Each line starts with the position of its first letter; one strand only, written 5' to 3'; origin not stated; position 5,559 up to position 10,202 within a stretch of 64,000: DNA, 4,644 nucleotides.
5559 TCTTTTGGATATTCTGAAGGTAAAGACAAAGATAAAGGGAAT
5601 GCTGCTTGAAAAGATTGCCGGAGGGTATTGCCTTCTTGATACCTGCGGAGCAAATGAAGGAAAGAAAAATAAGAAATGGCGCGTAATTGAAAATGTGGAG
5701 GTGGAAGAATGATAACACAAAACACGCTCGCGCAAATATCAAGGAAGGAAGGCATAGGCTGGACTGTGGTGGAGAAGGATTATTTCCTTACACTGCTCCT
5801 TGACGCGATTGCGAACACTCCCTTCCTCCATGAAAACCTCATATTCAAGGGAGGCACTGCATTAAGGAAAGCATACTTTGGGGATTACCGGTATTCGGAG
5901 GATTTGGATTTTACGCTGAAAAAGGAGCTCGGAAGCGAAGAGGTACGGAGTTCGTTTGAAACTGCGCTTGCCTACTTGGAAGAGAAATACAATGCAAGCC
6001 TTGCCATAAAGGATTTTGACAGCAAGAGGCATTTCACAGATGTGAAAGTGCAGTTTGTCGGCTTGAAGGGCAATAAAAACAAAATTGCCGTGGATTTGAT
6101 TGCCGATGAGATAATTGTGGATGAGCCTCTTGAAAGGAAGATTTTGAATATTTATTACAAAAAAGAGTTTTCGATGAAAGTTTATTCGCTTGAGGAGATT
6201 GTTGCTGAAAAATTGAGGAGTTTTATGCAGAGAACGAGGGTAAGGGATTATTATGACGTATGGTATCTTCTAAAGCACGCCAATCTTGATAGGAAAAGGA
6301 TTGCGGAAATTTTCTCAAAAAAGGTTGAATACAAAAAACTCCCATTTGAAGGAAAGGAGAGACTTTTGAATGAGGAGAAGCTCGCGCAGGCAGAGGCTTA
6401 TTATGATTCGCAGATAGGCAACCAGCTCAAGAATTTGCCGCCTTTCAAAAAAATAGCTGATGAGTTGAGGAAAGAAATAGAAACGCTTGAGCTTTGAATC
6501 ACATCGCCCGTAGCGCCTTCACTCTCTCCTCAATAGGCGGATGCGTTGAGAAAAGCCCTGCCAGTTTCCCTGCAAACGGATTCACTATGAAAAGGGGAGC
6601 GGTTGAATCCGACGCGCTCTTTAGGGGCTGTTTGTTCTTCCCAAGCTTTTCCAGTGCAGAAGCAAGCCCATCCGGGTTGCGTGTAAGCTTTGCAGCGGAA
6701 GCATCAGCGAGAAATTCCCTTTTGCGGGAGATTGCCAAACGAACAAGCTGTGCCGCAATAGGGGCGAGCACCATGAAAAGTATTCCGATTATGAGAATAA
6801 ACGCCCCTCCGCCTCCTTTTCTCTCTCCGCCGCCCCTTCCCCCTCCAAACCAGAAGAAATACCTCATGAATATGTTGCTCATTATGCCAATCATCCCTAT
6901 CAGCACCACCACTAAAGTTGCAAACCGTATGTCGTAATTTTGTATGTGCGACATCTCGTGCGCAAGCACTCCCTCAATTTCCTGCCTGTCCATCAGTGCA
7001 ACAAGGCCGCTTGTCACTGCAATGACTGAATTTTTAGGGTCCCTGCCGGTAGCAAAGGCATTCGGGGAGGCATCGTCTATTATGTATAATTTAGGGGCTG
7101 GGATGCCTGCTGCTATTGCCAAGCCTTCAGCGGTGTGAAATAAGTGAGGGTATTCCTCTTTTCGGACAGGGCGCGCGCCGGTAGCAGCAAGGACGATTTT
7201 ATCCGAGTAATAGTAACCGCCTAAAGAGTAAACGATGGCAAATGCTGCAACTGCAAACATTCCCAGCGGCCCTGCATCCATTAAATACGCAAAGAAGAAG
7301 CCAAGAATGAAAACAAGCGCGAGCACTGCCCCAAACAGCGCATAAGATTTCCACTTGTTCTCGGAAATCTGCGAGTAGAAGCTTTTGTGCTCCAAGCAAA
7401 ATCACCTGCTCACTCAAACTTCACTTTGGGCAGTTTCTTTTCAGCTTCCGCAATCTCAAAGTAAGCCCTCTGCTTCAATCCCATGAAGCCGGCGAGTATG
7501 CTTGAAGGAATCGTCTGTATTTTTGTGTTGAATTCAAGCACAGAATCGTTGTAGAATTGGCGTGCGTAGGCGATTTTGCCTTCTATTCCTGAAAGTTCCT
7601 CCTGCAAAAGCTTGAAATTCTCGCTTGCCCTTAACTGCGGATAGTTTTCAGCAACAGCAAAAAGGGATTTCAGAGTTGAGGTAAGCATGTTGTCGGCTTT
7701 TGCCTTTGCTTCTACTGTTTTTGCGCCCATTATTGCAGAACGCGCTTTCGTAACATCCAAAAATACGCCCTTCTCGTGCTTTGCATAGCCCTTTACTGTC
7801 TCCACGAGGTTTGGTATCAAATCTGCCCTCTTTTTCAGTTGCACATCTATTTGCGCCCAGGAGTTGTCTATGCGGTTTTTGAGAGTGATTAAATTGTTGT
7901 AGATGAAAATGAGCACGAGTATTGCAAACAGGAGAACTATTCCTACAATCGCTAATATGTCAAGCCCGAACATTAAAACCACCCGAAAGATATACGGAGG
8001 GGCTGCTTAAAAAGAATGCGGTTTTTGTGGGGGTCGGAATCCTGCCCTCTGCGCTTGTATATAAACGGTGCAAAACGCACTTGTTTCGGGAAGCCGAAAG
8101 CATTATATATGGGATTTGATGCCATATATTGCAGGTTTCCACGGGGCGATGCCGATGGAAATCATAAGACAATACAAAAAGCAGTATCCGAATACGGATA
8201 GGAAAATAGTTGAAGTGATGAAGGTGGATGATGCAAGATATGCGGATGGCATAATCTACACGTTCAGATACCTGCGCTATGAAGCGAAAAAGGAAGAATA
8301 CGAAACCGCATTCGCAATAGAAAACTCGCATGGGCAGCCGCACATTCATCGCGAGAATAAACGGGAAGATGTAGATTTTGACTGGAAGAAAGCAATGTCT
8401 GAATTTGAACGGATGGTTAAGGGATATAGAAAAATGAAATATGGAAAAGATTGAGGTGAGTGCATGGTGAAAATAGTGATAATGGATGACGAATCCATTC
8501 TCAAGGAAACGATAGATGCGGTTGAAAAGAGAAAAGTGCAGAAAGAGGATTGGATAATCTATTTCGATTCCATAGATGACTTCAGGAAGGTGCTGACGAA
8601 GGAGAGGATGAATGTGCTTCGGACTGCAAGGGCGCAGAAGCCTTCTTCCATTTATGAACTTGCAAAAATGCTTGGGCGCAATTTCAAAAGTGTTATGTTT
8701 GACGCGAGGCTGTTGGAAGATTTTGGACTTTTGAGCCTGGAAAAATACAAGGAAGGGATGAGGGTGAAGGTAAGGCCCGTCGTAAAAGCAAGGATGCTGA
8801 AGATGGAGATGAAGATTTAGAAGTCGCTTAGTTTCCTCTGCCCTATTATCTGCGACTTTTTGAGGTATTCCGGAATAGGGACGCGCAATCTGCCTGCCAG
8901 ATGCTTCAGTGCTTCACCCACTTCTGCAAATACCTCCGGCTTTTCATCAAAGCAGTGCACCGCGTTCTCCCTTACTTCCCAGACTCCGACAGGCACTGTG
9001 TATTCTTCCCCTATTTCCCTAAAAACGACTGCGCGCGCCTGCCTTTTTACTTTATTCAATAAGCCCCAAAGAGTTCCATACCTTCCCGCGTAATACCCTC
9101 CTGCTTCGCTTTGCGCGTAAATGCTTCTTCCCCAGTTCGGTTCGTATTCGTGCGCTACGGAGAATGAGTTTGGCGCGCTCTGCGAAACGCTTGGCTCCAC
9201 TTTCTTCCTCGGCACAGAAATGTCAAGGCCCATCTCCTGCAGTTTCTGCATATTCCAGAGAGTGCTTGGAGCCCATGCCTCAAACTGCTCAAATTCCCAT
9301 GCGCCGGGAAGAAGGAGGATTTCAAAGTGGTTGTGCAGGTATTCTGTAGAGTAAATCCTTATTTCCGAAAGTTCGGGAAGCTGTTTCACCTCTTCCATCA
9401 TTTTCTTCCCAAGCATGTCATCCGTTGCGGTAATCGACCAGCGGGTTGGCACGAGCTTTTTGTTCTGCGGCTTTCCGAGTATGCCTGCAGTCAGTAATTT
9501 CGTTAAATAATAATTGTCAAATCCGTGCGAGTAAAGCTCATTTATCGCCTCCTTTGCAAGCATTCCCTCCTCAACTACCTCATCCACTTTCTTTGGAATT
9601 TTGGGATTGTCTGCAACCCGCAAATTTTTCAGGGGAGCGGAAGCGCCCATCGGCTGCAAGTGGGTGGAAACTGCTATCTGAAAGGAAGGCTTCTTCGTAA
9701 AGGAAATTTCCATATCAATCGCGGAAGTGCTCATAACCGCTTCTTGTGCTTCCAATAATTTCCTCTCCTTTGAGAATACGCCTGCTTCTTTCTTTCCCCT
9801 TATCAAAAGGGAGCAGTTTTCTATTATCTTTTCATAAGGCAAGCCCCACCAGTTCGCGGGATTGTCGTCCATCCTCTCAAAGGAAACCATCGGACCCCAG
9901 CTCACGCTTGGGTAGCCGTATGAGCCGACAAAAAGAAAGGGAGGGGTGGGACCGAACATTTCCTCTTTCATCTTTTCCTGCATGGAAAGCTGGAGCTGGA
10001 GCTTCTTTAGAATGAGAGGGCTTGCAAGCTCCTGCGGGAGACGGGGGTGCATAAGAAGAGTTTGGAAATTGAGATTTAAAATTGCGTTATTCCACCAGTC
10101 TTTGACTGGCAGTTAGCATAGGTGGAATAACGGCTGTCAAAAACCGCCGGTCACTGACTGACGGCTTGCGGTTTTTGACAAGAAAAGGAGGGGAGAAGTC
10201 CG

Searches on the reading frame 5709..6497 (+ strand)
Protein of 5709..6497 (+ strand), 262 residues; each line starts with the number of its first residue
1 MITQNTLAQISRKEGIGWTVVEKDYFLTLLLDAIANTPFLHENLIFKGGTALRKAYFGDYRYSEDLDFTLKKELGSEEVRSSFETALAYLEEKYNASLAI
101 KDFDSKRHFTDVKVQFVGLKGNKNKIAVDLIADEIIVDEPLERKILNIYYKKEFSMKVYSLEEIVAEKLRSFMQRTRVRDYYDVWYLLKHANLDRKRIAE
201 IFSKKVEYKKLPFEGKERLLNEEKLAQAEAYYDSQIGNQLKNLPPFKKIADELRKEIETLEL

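Call 51: search_protein_families(library=pfam, proteins=[window:5709-6497:+], max_evalue=0.00001)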
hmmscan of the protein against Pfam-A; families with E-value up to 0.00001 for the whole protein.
window:5709-6497:+ (262 aa): 1 family
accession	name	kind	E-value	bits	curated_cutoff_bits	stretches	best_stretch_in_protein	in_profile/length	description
PF08843.17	AbiEii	-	2.8e-39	135.9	22.5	1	30-249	2-235/238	Nucleotidyl transferase AbiEii toxin, Type IV TA system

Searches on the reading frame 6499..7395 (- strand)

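Call 51: search_protein_families(library=pfam, proteins=[window:6499-7395:-], max_evalue=0.00001)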
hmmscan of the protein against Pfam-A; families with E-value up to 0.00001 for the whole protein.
window:6499-7395:- (298 aa): 1 family
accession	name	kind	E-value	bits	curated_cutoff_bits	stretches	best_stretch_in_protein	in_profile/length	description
PF01435.24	Peptidase_M48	-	3.9e-32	112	20.3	1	87-297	9-184/186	Peptidase family M48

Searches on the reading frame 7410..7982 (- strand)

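Call 51: search_protein_families(library=pfam, proteins=[window:7410-7982:-], max_evalue=0.00001)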
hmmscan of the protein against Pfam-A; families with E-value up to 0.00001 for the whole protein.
window:7410-7982:- (190 aa): 1 family
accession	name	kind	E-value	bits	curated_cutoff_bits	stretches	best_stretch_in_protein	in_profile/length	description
PF04011.17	LemA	-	4.4e-61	205.5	26.2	1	41-189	1-149/149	LemA family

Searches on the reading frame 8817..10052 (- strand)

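Call 51: search_protein_families(library=pfam, proteins=[window:8817-10052:-], max_evalue=0.00001)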
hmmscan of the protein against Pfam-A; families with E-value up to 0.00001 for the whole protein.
window:8817-10052:- (411 aa): 2 families
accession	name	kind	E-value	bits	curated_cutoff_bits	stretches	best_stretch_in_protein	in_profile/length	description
PF04894.17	Nre_N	-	9.6e-84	281.8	25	1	14-267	9-270/270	Archaeal Nre, N-terminal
PF04895.17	Nre_C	-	1.4e-24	86.5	27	1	305-407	2-106/110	Archaeal Nre, C-terminal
